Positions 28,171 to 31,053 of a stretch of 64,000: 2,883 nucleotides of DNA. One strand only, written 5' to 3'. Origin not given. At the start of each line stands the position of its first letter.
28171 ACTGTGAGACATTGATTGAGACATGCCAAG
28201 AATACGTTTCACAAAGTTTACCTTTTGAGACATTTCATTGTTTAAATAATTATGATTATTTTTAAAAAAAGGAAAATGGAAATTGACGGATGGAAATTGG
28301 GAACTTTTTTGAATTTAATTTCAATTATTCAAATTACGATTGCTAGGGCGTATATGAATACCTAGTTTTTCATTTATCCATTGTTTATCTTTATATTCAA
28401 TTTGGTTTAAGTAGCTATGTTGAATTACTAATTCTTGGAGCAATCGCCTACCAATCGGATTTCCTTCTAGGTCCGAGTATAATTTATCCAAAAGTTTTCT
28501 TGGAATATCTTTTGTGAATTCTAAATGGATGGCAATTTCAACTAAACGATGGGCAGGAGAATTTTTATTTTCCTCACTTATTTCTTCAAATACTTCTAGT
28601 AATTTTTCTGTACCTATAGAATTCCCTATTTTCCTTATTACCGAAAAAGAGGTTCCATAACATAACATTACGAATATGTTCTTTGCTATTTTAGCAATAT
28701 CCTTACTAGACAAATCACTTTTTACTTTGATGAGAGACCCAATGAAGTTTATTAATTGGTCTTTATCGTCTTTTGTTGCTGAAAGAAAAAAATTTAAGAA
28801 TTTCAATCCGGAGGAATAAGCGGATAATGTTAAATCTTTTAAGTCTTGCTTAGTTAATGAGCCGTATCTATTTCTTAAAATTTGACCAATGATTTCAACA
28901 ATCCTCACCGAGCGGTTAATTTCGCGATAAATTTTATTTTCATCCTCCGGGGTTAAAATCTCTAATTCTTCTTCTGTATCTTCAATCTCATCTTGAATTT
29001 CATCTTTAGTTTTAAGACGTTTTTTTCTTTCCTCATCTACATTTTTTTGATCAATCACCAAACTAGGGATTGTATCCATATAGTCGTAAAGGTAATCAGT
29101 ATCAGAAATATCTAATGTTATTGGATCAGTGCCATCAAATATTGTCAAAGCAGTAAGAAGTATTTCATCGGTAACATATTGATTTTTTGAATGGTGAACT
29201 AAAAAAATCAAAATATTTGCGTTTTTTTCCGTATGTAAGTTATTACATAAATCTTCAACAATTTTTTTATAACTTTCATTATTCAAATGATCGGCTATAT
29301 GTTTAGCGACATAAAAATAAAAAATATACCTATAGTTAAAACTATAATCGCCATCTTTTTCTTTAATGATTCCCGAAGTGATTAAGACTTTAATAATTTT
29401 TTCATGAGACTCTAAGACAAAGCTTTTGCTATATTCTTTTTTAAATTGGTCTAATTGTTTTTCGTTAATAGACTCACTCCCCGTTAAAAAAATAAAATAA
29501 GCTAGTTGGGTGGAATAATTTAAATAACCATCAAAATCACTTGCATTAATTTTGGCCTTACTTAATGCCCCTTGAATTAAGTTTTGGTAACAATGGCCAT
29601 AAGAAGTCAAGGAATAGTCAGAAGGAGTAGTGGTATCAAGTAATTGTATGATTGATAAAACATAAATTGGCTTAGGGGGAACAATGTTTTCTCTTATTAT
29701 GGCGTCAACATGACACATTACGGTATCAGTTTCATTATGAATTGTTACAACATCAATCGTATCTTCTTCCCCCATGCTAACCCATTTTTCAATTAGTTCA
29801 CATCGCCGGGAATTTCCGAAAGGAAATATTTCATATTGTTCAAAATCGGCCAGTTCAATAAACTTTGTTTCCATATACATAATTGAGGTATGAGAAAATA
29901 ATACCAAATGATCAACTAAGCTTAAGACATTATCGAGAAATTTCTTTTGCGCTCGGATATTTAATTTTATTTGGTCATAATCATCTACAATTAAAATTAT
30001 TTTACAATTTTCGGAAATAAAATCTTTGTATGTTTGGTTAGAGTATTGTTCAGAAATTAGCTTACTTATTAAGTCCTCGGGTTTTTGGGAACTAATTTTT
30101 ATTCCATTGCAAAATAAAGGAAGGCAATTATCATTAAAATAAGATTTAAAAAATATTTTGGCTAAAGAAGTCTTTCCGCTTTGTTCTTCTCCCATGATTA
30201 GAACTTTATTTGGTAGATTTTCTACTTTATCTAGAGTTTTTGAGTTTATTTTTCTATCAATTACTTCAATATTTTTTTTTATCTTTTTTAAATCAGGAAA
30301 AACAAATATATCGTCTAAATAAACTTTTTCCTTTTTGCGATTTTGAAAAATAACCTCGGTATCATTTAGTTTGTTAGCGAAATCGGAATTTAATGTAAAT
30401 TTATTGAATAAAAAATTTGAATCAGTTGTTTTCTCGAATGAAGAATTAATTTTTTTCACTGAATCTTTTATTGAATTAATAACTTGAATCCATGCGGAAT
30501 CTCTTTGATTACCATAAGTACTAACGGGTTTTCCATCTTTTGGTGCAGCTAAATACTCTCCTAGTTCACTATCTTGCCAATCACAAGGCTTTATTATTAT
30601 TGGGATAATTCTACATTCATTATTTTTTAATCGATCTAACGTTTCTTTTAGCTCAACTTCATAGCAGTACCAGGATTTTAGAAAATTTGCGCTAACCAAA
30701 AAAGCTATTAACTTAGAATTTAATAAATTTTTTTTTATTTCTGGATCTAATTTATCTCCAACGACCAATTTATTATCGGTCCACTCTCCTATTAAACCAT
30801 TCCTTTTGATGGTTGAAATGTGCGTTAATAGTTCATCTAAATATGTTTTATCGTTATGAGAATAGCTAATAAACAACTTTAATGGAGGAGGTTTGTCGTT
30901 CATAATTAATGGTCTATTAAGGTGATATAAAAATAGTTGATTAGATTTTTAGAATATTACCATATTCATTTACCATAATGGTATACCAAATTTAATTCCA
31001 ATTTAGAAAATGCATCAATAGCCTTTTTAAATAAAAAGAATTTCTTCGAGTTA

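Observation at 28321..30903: Very AT-rich single-gene TIR + STAND-like NTPase next to tmRNA: candidate antiphage defence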

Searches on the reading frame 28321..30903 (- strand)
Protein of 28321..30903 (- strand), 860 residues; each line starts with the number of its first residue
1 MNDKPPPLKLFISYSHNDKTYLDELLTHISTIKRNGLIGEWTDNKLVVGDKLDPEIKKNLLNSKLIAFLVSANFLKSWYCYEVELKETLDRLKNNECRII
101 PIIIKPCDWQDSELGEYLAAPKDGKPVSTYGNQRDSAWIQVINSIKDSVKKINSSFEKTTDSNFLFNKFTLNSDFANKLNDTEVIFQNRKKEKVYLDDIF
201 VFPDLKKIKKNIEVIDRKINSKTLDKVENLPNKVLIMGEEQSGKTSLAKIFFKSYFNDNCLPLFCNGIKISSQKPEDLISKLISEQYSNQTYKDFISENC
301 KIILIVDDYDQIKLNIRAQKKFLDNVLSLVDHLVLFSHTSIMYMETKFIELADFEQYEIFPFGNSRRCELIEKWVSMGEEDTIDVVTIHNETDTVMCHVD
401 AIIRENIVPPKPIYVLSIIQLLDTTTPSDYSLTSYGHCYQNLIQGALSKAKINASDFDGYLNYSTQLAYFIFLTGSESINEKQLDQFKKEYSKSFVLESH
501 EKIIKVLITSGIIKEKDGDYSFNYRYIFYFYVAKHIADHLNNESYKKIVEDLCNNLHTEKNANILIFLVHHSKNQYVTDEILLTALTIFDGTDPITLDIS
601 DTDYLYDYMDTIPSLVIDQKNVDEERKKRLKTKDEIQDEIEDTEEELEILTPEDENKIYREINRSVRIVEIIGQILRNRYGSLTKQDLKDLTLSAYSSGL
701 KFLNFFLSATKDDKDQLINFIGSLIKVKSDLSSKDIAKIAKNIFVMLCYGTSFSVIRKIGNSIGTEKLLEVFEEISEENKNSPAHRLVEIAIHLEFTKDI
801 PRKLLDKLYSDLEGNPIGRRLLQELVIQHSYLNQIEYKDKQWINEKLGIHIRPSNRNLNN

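Call 4: search_protein_families(library=pfam, proteins=[window:28321-30903:-], max_evalue=1)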
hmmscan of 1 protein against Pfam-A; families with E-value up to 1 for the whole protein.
window:28321-30903:- (860 aa): 14 families
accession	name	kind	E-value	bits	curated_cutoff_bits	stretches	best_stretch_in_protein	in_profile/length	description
PF13676.11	TIR_2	-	1.8e-11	45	28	1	11-114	2-100/122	TIR domain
PF24406.1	nSTAND_NTPase4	-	3.8e-11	43.4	27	1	478-532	2-58/58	Novel STAND NTPase 4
PF01582.25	TIR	-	1.3e-05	25.5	21.3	1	16-119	12-112/179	TIR domain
PF04670.18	Gtr1_RagA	-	0.00059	19.8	22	1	233-263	1-31/232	Gtr1/RagA G protein conserved region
PF12775.13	AAA_7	-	0.0025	17.8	25.8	1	216-341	18-141/181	P-loop containing dynein motor region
PF17774.7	YlmH_RBD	-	0.0085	16.9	23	1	485-543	9-66/84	Putative RNA-binding domain in YlmH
PF20720.3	nSTAND3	-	0.0094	16.1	27.2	1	232-269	18-55/155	Novel STAND NTPase 3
PF13173.12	AAA_14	-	0.013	15.9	27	1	234-343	5-104/129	AAA domain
PF08477.19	Roc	-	0.021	15.5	27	1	233-260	1-28/119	Ras of Complex, Roc, domain of DAPkinase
PF00004.35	AAA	-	0.023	15.6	21.2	1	234-316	1-73/131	ATPase family associated with various cellular activities (AAA)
PF15188.11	CCDC-167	-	0.034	14.8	27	0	609-653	20-64/84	Coiled-coil domain-containing protein 167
PF05729.18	NACHT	-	0.039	14.2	26.7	1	234-376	3-165/167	NACHT domain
PF13479.12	AAA_24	-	0.055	13.7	27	1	231-254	2-23/195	AAA domain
PF13191.12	AAA_16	-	0.21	12.5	32.6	1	231-285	24-85/167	AAA ATPase domain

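Call 5: search_protein_families(library=padloc, proteins=[window:28321-30903:-], max_evalue=1)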
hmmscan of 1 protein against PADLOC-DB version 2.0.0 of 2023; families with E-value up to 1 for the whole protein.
window:28321-30903:- (860 aa): 4 families
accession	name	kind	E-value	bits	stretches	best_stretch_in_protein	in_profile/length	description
PDLC05050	PDC-S60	-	9.2e-98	326.6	1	141-852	163-891/906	-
PDLC00420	ThsB1|ThsB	-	4.7e-39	132.4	1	10-156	4-149/319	TIR-like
PDLC05062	PDC-S66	-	6e-09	33.8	1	9-102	150-240/282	-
PDLC02012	SAVED5--SAVED_TIR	-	2.7e-06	24.7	1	9-108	15-109/404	-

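Call 6: search_protein_families(library=ncbifam, proteins=[window:28321-30903:-], max_evalue=1)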
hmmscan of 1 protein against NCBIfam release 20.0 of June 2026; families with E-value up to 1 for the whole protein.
window:28321-30903:- (860 aa): 3 families
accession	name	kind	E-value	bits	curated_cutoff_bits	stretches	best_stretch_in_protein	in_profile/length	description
NF053861.1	DS8_antiphage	equivalog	1.4e-188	628.9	790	1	154-849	292-994/994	anti-phage protein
NF004776.0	PRK06116.1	equivalog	0.028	13.4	480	1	135-239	78-175/450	glutathione-disulfide reductase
NF033760.1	gliding_GltG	equivalog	0.16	10.5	650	1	59-123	338-402/650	adventurous gliding motility protein GltG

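Call 8: find_homologous_proteins(query=window:28321-30903:-)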
Query window:28321-30903:- (860 aa): 737 proteins with E <= 0.001 among 8000 candidates; the best 120 are listed.
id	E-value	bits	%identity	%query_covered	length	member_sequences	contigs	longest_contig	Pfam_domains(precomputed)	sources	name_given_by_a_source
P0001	3.1e-297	1007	54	98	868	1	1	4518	PF24406.2,PF13676.12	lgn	-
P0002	1.7e-291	988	54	98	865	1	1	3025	PF01582.26,PF24406.2,PF13676.12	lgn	-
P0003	1.5e-289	981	53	99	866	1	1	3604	PF24406.2,PF13676.12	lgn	-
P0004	2.2e-284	964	52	98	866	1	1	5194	PF01582.26,PF24406.2,PF13676.12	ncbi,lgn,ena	-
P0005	2.2e-283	961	52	98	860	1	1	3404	PF24406.2,PF13676.12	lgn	-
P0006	1.9e-280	951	51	98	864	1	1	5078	PF24406.2,PF13676.12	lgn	-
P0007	9.9e-280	949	50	98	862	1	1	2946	PF01582.26,PF24406.2,PF13676.12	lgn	-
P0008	1.9e-273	928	53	93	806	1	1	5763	PF24406.2,PF13676.12,PF20720.4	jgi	-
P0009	1.7e-271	921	49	98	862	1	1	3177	PF13676.12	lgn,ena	-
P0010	1.2e-268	912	49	99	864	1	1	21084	PF01582.26,PF24406.2,PF13676.12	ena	-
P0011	7.0e-268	910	49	98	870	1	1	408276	PF24406.2,PF13676.12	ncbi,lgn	-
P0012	2.1e-265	901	49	99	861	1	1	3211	PF01582.26,PF24406.2,PF13676.12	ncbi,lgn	-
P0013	2.1e-264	898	49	99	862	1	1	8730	PF24406.2,PF13676.12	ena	-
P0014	3.7e-262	891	48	98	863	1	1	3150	PF01582.26,PF24406.2,PF13676.12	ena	-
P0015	2.5e-261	888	48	98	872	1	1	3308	PF24406.2,PF13676.12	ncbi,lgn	-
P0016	1.1e-260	886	47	98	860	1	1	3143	PF24406.2,PF13676.12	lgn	-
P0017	2.8e-251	855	46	99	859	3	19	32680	PF01582.26,PF24406.2,PF13676.12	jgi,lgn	jgi:GTPase SAR1 family protein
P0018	3.6e-249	848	48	99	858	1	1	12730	PF01582.26,PF24406.2,PF13676.12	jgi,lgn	-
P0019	3.9e-249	848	50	92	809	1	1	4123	PF24406.2,PF13676.12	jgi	jgi:hypothetical protein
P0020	1.5e-244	832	47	98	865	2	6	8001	PF01582.26,PF24406.2,PF13676.12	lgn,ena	-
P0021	2.0e-239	815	45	98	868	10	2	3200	PF01582.26,PF24406.2,PF13676.12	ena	-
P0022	2.1e-239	815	51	87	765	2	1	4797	PF24406.2,PF13676.12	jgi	-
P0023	1.6e-237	809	47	99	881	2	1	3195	PF01582.26,PF13676.12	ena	-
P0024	1.6e-237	809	44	100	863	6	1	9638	PF01582.26,PF24406.2,PF13676.12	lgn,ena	-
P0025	4.5e-231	788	44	98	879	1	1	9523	PF01582.26,PF24406.2,PF13676.12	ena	-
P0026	4.1e-230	785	44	98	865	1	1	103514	PF24406.2,PF13676.12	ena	-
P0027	1.4e-227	776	44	98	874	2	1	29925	PF01582.26,PF24406.2,PF13676.12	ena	-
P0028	8.0e-225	767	43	98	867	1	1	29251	PF24406.2,PF13676.12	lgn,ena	-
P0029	2.4e-224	766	42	98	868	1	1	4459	PF24406.2,PF13676.12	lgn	-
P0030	1.0e-223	763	42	99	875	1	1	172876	PF01582.26,PF24406.2,PF13676.12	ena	-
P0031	2.8e-222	759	41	98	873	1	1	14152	PF24406.2,PF13676.12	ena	-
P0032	4.0e-221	755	42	99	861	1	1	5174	PF24406.2,PF13676.12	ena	-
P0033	1.3e-218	747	41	98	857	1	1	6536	PF01582.26,PF24406.2,PF13401.13,PF13676.12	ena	-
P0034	1.3e-217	743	42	98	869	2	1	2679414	PF24406.2,PF13676.12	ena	-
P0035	1.2e-216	740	39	99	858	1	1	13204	PF24406.2,PF13676.12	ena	-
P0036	5.4e-214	731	40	99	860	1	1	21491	PF24406.2,PF13676.12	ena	-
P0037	2.2e-212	726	39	99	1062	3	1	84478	PF24406.2,PF13520.13,PF13676.12,PF00324.28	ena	-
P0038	1.6e-211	723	40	98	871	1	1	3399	PF24406.2,PF13676.12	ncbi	-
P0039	2.1e-211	723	40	100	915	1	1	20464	PF24406.2,PF13676.12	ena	-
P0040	1.6e-210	720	39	99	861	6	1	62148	PF24406.2,PF13676.12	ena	-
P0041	1.8e-210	720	40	99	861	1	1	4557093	PF24406.2,PF13676.12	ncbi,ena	-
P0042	2.0e-209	716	42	98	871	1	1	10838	PF24406.2,PF13676.12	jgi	jgi:hypothetical protein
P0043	2.5e-209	716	51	76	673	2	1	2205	PF24406.2,PF00004.36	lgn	-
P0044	6.6e-209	714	39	98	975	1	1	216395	PF26468.1,PF24406.2,PF13676.12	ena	-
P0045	8.2e-206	704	40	99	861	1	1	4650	PF24406.2,PF13676.12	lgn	-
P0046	1.2e-203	697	39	98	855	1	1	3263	PF24406.2,PF13676.12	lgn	-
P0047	5.9e-203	695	39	98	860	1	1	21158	PF24406.2,PF13676.12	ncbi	ncbi:TIR domain-containing protein [Desulfocastanea catecholica]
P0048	9.9e-203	694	39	99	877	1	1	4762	PF01582.26,PF24406.2,PF13676.12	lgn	-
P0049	9.9e-202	691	40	99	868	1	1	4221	PF01582.26,PF24406.2,PF13676.12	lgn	-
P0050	5.8e-200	685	39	99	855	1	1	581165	PF24406.2,PF13676.12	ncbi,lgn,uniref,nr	ncbi:hypothetical protein HNP49_002211 [Pseudomonas fluvialis]|uniref:TIR domain-containing protein 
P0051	6.3e-199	681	42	86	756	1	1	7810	PF01582.26,PF24406.2,PF13676.12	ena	-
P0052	7.6e-199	681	38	98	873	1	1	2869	PF13676.12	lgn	-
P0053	2.0e-198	680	38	97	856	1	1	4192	PF13676.12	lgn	-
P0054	5.1e-197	675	38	99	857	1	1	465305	PF01582.26,PF24406.2,PF13676.12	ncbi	-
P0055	2.2e-194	666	38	98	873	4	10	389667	PF24406.2,PF13676.12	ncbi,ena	-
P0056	1.7e-193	663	46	81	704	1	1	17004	PF01582.26,PF24406.2,PF13676.12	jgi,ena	-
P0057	1.5e-191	657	39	98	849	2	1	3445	PF01582.26,PF24406.2,PF13676.12,PF08937.17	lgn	-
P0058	6.7e-189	648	40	98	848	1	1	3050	PF01582.26,PF24406.2,PF13676.12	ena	-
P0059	9.3e-189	648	38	98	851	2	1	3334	PF24406.2,PF13676.12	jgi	jgi:hypothetical protein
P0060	9.5e-189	648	38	98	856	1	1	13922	PF24406.2,PF13676.12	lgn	-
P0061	3.8e-187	642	38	98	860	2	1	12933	PF24406.2,PF13676.12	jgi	-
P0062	2.3e-186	640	38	99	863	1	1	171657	PF01582.26,PF24406.2,PF13676.12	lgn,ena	-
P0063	1.9e-184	634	38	98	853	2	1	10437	PF01582.26,PF24406.2,PF13676.12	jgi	jgi:hypothetical protein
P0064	6.7e-184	632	37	98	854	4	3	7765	PF24406.2,PF13676.12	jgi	jgi:hypothetical protein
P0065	7.4e-184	632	38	98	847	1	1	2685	PF01582.26,PF24406.2,PF13676.12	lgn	-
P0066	1.2e-183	631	37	98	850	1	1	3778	PF01582.26,PF05729.19,PF24406.2,PF13676.12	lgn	-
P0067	2.3e-183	630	48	72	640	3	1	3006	PF24406.2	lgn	-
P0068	2.4e-182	627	38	98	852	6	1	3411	PF01582.26,PF24406.2,PF13676.12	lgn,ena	-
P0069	7.2e-182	625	37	98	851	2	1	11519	PF01582.26,PF24406.2,PF13676.12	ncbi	ncbi:MAG: TIR domain-containing protein [Acidobacteriaceae bacterium]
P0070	7.3e-182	625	38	99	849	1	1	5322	PF01582.26,PF24406.2,PF13676.12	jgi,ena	-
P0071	1.3e-181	624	39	98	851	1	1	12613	PF01582.26,PF24406.2,PF13676.12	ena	-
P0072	2.6e-181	623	37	98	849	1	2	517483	PF01582.26,PF24406.2,PF13676.12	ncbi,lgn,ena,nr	ncbi:MAG: toll/interleukin-1 receptor domain-containing protein [Planctomycetes bacterium]|nr:toll/i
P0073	4.1e-181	623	38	98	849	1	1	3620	PF01582.26,PF24406.2,PF13676.12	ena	-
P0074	1.6e-180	621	38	98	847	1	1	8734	PF01582.26,PF24406.2,PF13676.12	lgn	-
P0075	6.6e-180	619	37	99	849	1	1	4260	PF01582.26,PF24406.2,PF13676.12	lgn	-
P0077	2.1e-179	617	37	98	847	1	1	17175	PF01582.26,PF24406.2,PF13676.12,PF08937.17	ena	-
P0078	2.2e-179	617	37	99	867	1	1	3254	PF01582.26,PF24406.2,PF13676.12,PF08937.17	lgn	-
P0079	4.1e-179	616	38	98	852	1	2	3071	PF01582.26,PF24406.2,PF13676.12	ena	-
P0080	7.2e-177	608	37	98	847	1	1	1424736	PF01582.26,PF24406.2,PF13676.12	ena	-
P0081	2.6e-176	607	37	98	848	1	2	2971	PF24406.2,PF13676.12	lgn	-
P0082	2.6e-176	607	37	98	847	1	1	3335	PF01582.26,PF24406.2,PF13676.12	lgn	-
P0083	2.6e-175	603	38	98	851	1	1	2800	PF24406.2,PF13676.12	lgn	-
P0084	4.8e-175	602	36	99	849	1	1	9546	PF01582.26,PF24406.2,PF13676.12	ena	-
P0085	4.2e-174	599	38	98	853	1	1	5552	PF01582.26,PF13676.12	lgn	-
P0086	1.1e-173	598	37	98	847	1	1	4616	PF01582.26,PF24406.2,PF13676.12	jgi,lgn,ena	-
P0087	7.7e-173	595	38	98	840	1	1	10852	PF01582.26,PF24406.2,PF13676.12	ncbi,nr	ncbi:MAG: toll/interleukin-1 receptor domain-containing protein [Gammaproteobacteria bacterium]|nr:t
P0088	9.8e-173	595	35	98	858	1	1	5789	PF01582.26,PF24406.2,PF13676.12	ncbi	-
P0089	2.6e-172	593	36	98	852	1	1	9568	PF01582.26,PF24406.2,PF13676.12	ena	-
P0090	3.2e-172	593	37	98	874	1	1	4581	PF01582.26,PF24406.2,PF13676.12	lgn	-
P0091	2.6e-171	590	36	98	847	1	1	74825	PF01582.26,PF24406.2,PF13676.12,PF08937.17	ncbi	-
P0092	2.0e-170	587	36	98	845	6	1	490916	PF01582.26,PF24406.2,PF13676.12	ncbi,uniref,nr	ncbi:toll/interleukin-1 receptor domain-containing protein [Marinobacter sediminicola]|uniref:toll/i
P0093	7.8e-170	585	37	98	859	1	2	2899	PF01582.26,PF24406.2,PF13676.12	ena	-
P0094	2.9e-169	583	36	98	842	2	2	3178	PF01582.26,PF24406.2,PF13676.12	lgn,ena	-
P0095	8.0e-169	582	34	98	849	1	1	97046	PF01582.26,PF24406.2,PF13676.12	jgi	jgi:hypothetical protein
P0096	8.4e-169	582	35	98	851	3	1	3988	PF01582.26,PF14695.12,PF24406.2,PF13676.12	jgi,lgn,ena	-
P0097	2.7e-168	580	35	98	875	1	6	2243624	PF01582.26,PF24406.2,PF13676.12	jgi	jgi:TIR domain-containing protein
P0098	8.4e-168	578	36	98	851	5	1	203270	PF01582.26,PF24406.2,PF13676.12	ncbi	-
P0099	1.3e-167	578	37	98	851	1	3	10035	PF01582.26,PF24406.2,PF13676.12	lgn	-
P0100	3.8e-167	576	36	98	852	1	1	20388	PF01582.26,PF24406.2,PF13676.12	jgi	jgi:hypothetical protein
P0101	1.5e-166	574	35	98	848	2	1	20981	PF01582.26,PF24406.2,PF13676.12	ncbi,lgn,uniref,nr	ncbi:TIR domain-containing protein [Azotobacter beijerinckii]|uniref:TIR domain-containing protein n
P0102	2.2e-166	574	36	98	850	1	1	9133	PF01582.26,PF24406.2,PF13676.12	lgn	-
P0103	1.0e-165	572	36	98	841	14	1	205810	PF01582.26,PF24406.2,PF13676.12,PF20720.4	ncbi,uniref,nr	ncbi:TIR domain-containing protein [Bowmanella yangjiangensis]|uniref:TIR domain-containing protein 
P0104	1.1e-165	572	36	98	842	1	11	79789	PF01582.26,PF24406.2,PF13676.12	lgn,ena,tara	tara:strand:- start:5340 stop:7868 length:2529 start_codon:yes stop_codon:yes gene_type:complete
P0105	2.8e-165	570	34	98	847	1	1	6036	PF01582.26,PF24406.2,PF00004.36,PF13676.12,PF08937.17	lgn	-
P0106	4.0e-165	570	35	98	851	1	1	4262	PF01582.26,PF24406.2,PF13676.12,PF08937.17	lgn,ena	-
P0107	4.8e-165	569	36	98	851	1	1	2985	PF01582.26,PF24406.2,PF13676.12,PF08937.17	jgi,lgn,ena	-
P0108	1.7e-164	568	35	98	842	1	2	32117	PF01582.26,PF24406.2,PF13676.12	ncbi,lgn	-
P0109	3.7e-164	566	35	98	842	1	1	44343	PF01582.26,PF24406.2,PF13676.12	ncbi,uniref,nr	ncbi:toll/interleukin-1 receptor domain-containing protein [Pseudoalteromonas sp. Cn5-37]|uniref:tol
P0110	8.1e-164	565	36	98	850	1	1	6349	PF13173.13,PF01582.26,PF24406.2,PF13676.12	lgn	-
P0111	3.5e-163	563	35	98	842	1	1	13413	PF01582.26,PF24406.2,PF13676.12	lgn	-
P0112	5.6e-163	563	35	98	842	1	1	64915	PF01582.26,PF24406.2,PF13676.12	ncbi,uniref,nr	ncbi:toll/interleukin-1 receptor domain-containing protein [Pseudoalteromonas sp.]|uniref:toll/inter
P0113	9.6e-163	562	36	98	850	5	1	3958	PF01582.26,PF24406.2,PF13676.12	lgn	-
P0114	1.3e-162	561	35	98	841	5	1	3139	PF01582.26,PF24406.2,PF13676.12,PF20720.4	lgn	-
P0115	1.4e-162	561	35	98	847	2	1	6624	PF01582.26,PF24406.2,PF13676.12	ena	-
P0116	1.9e-162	561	35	98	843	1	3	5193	PF01582.26,PF24406.2,PF13676.12,PF08937.17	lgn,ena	-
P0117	2.7e-162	560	35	98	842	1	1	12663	PF01582.26,PF24406.2,PF13676.12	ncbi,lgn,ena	-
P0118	3.2e-162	560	36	98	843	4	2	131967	PF01582.26,PF24406.2,PF13676.12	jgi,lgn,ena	-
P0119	3.6e-162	560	35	98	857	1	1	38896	PF13173.13,PF01582.26,PF24406.2,PF13401.13,PF13676.12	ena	-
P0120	7.1e-162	559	36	98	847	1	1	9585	PF01582.26,PF24406.2,PF13676.12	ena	-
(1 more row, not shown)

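Call 13: find_encoding_contigs(protein=window:28321-30903:-, flank=10000, max_places=6)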
Protein window:28321-30903:- (860 aa): 1 contig read that carries it; 1 place shown.
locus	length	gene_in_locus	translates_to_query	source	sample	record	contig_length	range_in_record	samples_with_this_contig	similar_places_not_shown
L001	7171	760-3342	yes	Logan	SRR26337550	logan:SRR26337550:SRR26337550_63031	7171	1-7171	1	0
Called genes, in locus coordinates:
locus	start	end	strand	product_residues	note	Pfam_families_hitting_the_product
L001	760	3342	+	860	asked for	PF01582:TIR (faint), PF13676:TIR_2, PF24406:nSTAND_NTPase4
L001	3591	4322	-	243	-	PF00535:Glycos_transf_2, PF13641:Glyco_tranf_2_3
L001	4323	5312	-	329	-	PF01370:Epimerase, PF16363:GDP_Man_Dehyd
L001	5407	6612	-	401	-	PF08421:Methyltransf_13, PF13489:Methyltransf_23, PF08242:Methyltransf_12 (weak), PF08484:Methyltransf_14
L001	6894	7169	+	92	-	?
